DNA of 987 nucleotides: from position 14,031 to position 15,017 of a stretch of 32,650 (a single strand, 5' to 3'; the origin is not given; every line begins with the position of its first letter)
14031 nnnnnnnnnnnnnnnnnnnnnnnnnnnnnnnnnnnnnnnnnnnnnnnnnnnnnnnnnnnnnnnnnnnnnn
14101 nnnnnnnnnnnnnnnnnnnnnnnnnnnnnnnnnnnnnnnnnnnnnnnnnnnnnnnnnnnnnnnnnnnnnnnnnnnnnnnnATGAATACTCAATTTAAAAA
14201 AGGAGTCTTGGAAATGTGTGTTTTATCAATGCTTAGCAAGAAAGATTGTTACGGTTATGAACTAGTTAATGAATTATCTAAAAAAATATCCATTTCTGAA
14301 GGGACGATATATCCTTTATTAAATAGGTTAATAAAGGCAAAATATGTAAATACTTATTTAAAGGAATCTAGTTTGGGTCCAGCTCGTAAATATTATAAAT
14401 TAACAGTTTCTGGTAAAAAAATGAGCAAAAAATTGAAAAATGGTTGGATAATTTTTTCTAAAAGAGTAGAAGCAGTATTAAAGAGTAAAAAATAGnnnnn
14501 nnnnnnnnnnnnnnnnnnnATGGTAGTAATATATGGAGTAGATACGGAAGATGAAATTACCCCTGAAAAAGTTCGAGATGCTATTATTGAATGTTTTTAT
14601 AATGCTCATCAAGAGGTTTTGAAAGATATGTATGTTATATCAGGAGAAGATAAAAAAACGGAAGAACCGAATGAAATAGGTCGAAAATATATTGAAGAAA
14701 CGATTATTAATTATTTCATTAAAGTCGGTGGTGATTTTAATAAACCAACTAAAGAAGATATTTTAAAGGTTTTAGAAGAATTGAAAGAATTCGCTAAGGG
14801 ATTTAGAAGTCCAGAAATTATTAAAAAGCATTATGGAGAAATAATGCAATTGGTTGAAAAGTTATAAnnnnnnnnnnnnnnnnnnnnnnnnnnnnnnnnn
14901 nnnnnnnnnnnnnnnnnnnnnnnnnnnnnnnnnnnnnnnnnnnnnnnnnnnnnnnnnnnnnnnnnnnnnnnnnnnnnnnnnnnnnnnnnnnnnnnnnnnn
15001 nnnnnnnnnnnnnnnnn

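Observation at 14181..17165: Candidate undescribed nucleotide-modifying system: PadR + small protein | nucleotidyltransferase + viperin-like radical SAM (CX5CX2C) | convergent Nudix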

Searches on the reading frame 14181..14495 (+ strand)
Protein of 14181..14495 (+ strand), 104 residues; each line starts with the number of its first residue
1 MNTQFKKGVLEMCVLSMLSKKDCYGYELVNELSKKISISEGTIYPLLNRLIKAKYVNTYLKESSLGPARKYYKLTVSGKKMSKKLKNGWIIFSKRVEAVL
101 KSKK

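Call 3: search_protein_families(library=pfam, proteins=[window:14181-14495:+], max_evalue=0.01)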
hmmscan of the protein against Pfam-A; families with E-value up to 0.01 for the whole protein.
window:14181-14495:+ (104 aa): 4 families
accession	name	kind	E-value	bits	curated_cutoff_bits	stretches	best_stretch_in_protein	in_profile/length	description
PF03551.20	PadR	-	4e-18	65.6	27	1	14-81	1-72/75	Transcriptional regulator PadR-like family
PF13601.12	HTH_34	-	0.00023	21.7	27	1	12-83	3-70/80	Winged helix DNA-binding domain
PF21984.2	DnaD_N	-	0.003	18.1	27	1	26-78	35-87/101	DnaD N-terminal domain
PF01978.25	TrmB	-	0.0052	17.1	25.6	1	25-69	21-59/68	Sugar-specific transcriptional regulator TrmB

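Call 4: search_protein_families(library=ncbifam, proteins=[window:14181-14495:+], max_evalue=0.01)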
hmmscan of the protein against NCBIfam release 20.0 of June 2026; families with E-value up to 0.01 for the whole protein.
window:14181-14495:+ (104 aa): 7 families
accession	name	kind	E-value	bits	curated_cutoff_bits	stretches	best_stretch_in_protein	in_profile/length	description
TIGR03433.1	padR_acidobact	paralog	9.7e-16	57.7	101.8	1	7-101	2-100/101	PadR family transcriptional regulator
NF053635.1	TransRegRv3488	equivalog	9.3e-07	29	140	1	4-84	3-83/98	Rv3488 family transcriptional regulator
NF006931.0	PRK09416.1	equivalog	1.5e-06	28.4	112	1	14-87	48-120/135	PadR family transcriptional regulator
TIGR02719.1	repress_PhaQ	equivalog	4.4e-05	23.8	139.35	1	12-81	27-98/138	poly-beta-hydroxybutyrate-responsive repressor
NF004170.0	PRK05638.1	equivalog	0.0005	18.7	421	1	4-84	366-440/442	threonine synthase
NF047699.2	sulf_reg_SurR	exception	0.00051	19.8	250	1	14-78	16-77/221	sulfur metabolism transcriptional regulator SurR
TIGR01884.1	cas_HTH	subfamily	0.00093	18.6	60.2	1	4-58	137-188/202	CRISPR-associated CARF protein Csa3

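Call 6: search_protein_families(library=padloc, proteins=[window:14181-14495:+], max_evalue=0.01)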
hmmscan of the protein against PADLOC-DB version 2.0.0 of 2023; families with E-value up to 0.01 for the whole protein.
window:14181-14495:+ (104 aa): 5 families
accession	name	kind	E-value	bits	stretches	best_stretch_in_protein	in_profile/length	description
PDLC01879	CARF3--CARF_TM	-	4.3e-05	21.2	1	14-86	161-221/222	-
PDLC01268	CasR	-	0.00047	18.2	1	11-60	126-169/179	"CAS-I,CAS-II,CAS-III,CAS-IV,CAS-V,CAS-VI; associated_signaling"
PDLC01438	Csa3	-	0.0023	16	1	29-80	162-207/305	"CAS-I,CAS-II,CAS-III,CAS-IV,CAS-V,CAS-VI; associated_signaling"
PDLC01848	CARF3--CARF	-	0.0053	14.4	1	25-81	149-192/197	-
PDLC01434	CasR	-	0.0068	14.3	1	11-58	130-173/191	"CAS-I,CAS-II,CAS-III,CAS-IV,CAS-V,CAS-VI; associated_signaling"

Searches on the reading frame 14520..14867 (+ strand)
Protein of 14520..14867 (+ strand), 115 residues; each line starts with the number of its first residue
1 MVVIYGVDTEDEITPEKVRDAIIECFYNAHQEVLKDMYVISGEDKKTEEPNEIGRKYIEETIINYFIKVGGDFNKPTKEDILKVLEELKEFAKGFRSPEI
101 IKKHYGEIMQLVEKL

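Call 3: search_protein_families(library=pfam, proteins=[window:14520-14867:+], max_evalue=0.01)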
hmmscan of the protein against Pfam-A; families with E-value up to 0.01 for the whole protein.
window:14520-14867:+ (115 aa): 0 families

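Call 4: search_protein_families(library=ncbifam, proteins=[window:14520-14867:+], max_evalue=0.01)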
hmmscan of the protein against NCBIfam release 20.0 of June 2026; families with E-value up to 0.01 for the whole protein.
window:14520-14867:+ (115 aa): 0 families

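Call 6: search_protein_families(library=padloc, proteins=[window:14520-14867:+], max_evalue=0.01)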
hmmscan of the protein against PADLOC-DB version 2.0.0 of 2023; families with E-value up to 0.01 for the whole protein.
window:14520-14867:+ (115 aa): 0 families

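Call 64: find_homologous_proteins(query=window:14520-14867:+, max_evalue=0.001)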
Query window:14520-14867:+ (115 aa): 41 proteins with E <= 0.001 among 48 candidates.
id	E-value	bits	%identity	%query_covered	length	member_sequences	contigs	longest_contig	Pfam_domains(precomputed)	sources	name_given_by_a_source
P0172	5.6e-68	244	100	100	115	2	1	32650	-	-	-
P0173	3.6e-58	213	83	100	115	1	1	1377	-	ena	-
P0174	3.2e-57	210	82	100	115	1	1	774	-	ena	-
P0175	9.4e-54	198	81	100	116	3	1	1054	-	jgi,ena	-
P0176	2.6e-53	197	79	100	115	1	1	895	-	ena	-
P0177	4.1e-53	196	77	100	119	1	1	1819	-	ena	-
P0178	1.3e-51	192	77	100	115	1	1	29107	-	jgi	jgi:methionine salvage enolase-phosphatase E1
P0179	2.2e-51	191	79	100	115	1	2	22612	-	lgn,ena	-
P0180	7.1e-50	186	76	98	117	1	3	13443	-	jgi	jgi:hypothetical protein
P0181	1.7e-49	185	77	100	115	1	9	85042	-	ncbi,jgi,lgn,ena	-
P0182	1.0e-48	182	72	100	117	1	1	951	-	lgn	-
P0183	1.1e-48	182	76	100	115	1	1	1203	-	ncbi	-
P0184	3.0e-47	178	73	98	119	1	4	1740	-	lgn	-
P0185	3.0e-47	177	72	100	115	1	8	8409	-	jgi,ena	-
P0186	7.1e-47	176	71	100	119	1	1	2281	-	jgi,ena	-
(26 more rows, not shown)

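Call 66: find_encoding_contigs(protein=P0181, flank=9000, max_places=3)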
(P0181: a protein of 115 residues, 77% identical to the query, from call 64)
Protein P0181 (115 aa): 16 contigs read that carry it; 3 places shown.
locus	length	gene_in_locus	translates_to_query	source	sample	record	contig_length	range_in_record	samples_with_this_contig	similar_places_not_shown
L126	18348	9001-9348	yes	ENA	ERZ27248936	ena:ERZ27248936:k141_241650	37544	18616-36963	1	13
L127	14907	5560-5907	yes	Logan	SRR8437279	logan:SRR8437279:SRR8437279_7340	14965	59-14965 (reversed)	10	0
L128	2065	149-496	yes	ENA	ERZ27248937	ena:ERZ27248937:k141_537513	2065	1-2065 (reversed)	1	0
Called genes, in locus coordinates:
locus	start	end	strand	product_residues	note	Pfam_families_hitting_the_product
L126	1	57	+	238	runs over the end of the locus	PF16013:DUF4781 (weak), PF01988:VIT1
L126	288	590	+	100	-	PF01022:HTH_5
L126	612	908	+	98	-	PF13192:Thioredoxin_3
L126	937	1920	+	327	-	PF03773:ArsP_1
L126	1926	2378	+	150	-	-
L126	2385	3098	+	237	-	PF13386:DsbD_2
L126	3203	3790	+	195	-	PF23023:Anti-Pycsar_Apyc1 (weak), PF00753:Lactamase_B, PF13483:Lactamase_B_3 (weak)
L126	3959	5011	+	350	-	-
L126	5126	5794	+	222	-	PF01976:DUF116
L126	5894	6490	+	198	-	PF07963:N_methyl (weak)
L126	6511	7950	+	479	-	-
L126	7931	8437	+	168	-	PF01864:CarS-like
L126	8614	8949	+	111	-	PF03551:PadR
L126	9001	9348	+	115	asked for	-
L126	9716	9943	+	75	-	PF13411:MerR_1, PF00376:MerR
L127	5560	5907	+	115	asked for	-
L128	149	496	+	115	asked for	-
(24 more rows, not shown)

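Call 80: predict_structure(alignment_id=A5)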
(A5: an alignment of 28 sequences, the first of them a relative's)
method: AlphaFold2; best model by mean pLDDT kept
length: 115 residues; sequences in the alignment: 28
mean_pLDDT: 87.8   pTM: 0.81
mean pLDDT of the five models: 87.8, 87.7, 87.2, 84.6, 79.8
residues with pLDDT >= 90: 79; 70-90: 20; 50-70: 12; < 50: 4
segments of 3 or more residues with pLDDT < 50: 44-47
pLDDT, mean of each block of 10 residues (from residue 1): 92 97 93 70 53 84 97 97 96 90 95 94
secondary structure, 60 per line:
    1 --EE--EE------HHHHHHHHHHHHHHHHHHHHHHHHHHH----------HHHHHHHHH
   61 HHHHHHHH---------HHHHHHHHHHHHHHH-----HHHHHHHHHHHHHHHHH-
elements in order: H15-41 H52-68 H78-92 H98-114

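Call 83: fold_search(model_id=the predicted structure, library=pdb)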
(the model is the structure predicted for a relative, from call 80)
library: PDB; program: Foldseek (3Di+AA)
matches with E <= 10: 157; with E <= 0.001: 0
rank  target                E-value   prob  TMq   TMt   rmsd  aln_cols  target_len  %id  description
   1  7sc7_AA               3.1e-01  0.41  0.30  0.24  12.6       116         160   15  Synechocystis PCC 6803 Phycobilisome core from up-down rod conformation (released 2022-08-31)
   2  9a6c_B                1.3e+00  0.23  0.39  0.12   9.7       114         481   14  Integrative model of YYDD-YYDB by crosslinking MS and deep learning (released 2024-09-18)
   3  8u5a_A                1.4e+00  0.16  0.33  0.26  12.7       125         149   17  Improving protein expression, stability, and function with ProteinMPNN (released 2024-01-17)
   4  5t1o_MODEL_1_B        1.8e+00  0.13  0.32  0.18   9.7       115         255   17  Solution-state NMR and SAXS structural ensemble of NPr (1-85) in complex with EIN-Ntr (170-424) (released 2016-11-16)
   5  9k8k_A                2.0e+00  0.25  0.27  0.48   5.9        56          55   25  Cryo-EM structure of C2 symmetric interface of designed zinc-induced tetrahedron Cage-t32-Zn1-HEHE-36 (released 2025-10-29)
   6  8imi_A                2.0e+00  0.13  0.30  0.24  12.7       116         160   13  A1-A2, A3-A4, B'1-B'2, C'1-C'2 cylinder in cyanobacterial phycobilisome from Anthocerotibacter panamensis (Cluster A) (released 2023-10-25)
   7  8ddy_A                2.0e+00  0.12  0.31  0.24  13.7       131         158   14  Helical rods of far-red light-absorbing allophycocyanin in Synechococcus sp. (released 2023-04-05)
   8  7ext_A7               2.0e+00  0.12  0.30  0.23  13.2       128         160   12  Cryo-EM structure of cyanobacterial phycobilisome from Synechococcus sp. PCC 7002 (released 2021-10-06)
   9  8uhe_C                2.0e+00  0.12  0.29  0.23  12.9       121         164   13  Structure of the far-red light-absorbing allophycocyanin core expressed during FaRLiP (released 2024-01-03)
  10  1tzw                  2.2e+00  0.08  0.26  0.22  15.2       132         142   14  T. maritima NusB, P3121, Form 2 (released 2004-08-31)
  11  1all_A                2.4e+00  0.12  0.29  0.23  12.8       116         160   15  ALLOPHYCOCYANIN (released 1996-07-11)
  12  9ka8_F                2.4e+00  0.11  0.30  0.25  13.5       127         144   15  Structure of the recombinant structure of the subunit of allophycocyanin (APC) and the formate dehydrogenase (FDH) (released 2025-11-05)
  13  4mpm_B                2.7e+00  0.09  0.30  0.25  13.6       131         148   11  Wild-type human neuroglobin (released 2014-01-15)
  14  9ka8_C                2.8e+00  0.10  0.30  0.26  13.5       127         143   15  Structure of the recombinant structure of the subunit of allophycocyanin (APC) and the formate dehydrogenase (FDH) (released 2025-11-05)
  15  8tmc_A                2.8e+00  0.08  0.26  0.11  13.3       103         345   13  Cryo-EM structure of CorA in complex with conformation-specific synthetic antibody C12 and 20 mM MgCl2, State MG20-2 (released 2025-02-12)
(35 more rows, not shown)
